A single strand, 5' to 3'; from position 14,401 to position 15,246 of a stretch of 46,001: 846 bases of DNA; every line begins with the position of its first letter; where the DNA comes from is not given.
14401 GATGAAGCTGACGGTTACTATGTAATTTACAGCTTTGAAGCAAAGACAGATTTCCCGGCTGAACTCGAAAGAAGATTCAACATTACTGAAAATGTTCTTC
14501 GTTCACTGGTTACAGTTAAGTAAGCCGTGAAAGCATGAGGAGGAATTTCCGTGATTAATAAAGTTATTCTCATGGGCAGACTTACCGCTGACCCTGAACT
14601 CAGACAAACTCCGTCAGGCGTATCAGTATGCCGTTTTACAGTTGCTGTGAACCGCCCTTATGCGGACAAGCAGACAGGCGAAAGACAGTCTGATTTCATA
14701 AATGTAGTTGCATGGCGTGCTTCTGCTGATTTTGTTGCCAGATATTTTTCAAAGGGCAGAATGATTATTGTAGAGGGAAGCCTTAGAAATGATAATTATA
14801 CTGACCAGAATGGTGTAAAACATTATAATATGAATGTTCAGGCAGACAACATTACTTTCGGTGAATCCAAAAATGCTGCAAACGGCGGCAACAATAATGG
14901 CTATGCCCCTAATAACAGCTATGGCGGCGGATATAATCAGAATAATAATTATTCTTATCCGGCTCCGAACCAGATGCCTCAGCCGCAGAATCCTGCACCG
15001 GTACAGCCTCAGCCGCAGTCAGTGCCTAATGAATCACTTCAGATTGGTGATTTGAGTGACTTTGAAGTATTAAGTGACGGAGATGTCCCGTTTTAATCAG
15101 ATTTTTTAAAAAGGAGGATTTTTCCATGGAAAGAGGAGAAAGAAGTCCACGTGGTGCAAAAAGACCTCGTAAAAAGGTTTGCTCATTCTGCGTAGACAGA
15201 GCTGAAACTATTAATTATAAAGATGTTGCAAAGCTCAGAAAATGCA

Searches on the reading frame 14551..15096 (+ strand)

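Call 95: search_protein_families(library=pfam, proteins=[window:14551-15096:+], max_evalue=0.00001)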
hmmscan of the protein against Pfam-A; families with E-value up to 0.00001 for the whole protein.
window:14551-15096:+ (181 aa): 1 family
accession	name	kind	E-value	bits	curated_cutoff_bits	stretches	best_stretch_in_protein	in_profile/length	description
PF00436.31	SSB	-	5.4e-34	116.8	26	1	2-103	1-103/104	Single-strand binding protein family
